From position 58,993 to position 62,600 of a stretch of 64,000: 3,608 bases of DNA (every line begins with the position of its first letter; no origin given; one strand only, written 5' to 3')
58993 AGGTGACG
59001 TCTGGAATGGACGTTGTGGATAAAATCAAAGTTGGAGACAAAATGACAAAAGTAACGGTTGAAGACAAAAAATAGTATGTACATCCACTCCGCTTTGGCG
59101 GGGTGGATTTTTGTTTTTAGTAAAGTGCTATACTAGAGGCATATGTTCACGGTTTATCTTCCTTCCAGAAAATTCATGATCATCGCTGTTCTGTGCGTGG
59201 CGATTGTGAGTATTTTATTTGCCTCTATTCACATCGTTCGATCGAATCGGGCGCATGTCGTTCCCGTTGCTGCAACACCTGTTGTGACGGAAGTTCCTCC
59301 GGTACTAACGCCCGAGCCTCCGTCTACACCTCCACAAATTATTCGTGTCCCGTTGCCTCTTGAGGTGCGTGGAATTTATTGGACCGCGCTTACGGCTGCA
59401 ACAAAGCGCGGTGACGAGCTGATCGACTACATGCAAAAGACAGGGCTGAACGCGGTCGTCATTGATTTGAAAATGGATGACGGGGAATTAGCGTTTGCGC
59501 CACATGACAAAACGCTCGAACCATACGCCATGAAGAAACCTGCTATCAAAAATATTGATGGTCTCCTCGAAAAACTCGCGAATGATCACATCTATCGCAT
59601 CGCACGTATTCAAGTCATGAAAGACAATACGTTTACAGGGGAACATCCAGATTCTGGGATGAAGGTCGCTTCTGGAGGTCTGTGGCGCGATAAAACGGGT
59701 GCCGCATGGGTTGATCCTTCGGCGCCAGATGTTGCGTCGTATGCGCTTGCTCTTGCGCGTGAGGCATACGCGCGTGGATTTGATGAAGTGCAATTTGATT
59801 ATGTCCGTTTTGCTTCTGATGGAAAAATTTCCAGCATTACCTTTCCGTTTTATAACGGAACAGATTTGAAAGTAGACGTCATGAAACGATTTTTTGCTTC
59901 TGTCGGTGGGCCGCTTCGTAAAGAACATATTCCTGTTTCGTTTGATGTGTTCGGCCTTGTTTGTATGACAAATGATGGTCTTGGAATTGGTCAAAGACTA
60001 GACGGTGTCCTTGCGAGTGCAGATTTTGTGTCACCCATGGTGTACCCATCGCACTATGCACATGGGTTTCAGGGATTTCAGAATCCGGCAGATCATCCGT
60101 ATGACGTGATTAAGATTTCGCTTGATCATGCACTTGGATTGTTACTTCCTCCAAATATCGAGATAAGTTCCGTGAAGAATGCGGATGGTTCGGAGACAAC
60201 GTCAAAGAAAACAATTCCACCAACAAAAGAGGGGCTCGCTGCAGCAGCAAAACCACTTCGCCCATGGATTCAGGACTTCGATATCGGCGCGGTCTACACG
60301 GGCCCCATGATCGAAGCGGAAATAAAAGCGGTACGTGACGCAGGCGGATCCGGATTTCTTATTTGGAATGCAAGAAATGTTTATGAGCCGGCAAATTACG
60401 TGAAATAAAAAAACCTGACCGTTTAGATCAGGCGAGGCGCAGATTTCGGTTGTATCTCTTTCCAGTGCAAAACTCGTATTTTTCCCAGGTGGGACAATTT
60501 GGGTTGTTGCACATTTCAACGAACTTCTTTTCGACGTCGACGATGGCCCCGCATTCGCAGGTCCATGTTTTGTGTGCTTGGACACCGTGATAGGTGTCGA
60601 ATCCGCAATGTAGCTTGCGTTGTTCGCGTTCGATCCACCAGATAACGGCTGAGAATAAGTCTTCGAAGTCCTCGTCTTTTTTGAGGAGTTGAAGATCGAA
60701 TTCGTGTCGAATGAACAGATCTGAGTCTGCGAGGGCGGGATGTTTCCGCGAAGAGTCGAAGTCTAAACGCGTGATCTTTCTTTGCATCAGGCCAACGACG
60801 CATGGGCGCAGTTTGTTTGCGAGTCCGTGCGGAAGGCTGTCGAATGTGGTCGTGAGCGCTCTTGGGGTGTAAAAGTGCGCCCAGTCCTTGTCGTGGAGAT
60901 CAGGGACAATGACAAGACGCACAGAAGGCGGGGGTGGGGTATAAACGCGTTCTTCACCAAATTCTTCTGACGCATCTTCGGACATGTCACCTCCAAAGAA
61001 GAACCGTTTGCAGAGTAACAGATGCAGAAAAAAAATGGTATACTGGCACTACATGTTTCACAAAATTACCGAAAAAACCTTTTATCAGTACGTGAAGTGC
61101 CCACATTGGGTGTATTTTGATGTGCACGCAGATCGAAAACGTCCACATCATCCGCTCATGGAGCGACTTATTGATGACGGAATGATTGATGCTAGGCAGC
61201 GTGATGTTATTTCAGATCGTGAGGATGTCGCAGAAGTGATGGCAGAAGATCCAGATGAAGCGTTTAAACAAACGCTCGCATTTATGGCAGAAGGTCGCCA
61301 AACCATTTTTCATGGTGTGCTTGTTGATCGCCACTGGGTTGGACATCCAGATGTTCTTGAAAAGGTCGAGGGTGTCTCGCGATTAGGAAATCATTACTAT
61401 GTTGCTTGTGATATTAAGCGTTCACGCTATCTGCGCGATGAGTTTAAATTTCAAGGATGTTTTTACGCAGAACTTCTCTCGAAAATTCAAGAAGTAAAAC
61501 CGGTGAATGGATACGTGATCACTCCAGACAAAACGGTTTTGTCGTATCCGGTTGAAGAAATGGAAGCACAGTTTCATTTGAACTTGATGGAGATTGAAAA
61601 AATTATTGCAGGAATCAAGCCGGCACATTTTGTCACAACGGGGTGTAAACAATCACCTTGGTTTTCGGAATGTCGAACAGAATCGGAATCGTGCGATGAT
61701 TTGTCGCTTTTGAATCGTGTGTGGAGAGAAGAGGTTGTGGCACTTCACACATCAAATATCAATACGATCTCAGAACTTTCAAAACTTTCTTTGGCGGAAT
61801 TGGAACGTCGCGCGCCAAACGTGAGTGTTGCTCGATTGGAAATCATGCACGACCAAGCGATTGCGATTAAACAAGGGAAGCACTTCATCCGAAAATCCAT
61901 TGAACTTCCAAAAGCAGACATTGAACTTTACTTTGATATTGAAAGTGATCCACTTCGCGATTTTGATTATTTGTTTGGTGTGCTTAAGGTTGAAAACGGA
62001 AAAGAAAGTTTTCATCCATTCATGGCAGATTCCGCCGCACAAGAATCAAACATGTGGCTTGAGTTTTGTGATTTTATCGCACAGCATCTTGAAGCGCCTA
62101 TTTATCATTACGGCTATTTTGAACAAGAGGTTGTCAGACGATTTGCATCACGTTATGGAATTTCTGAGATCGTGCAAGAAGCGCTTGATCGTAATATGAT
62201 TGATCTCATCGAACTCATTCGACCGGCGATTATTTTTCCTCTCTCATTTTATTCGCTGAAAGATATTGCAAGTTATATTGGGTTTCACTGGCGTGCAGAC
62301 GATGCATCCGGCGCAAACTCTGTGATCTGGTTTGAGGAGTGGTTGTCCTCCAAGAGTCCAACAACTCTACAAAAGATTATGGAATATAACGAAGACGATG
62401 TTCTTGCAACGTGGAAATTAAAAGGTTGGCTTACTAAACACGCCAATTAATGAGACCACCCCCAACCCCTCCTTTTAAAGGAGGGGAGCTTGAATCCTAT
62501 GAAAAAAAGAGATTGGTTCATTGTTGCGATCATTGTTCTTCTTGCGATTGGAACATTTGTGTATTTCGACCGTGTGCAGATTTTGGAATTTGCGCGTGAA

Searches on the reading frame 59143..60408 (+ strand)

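Call 100: search_protein_families(library=pfam, proteins=[window:59143-60408:+], max_evalue=0.00001)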
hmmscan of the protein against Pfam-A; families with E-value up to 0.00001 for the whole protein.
window:59143-60408:+ (421 aa): 1 family
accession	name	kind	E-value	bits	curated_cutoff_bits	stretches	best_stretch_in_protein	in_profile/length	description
PF13200.12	DUF4015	-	1.1e-81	274.9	27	2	77-330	1-255/313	Putative glycosyl hydrolase domain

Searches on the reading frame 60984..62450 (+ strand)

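Call 100: search_protein_families(library=pfam, proteins=[window:60984-62450:+], max_evalue=0.00001)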
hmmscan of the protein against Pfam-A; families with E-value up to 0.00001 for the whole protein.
window:60984-62450:+ (488 aa): 1 family
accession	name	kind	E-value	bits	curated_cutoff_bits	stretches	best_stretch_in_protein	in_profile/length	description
PF13482.12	RNase_H_2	-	1.8e-36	126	22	1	315-483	1-164/165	RNase_H superfamily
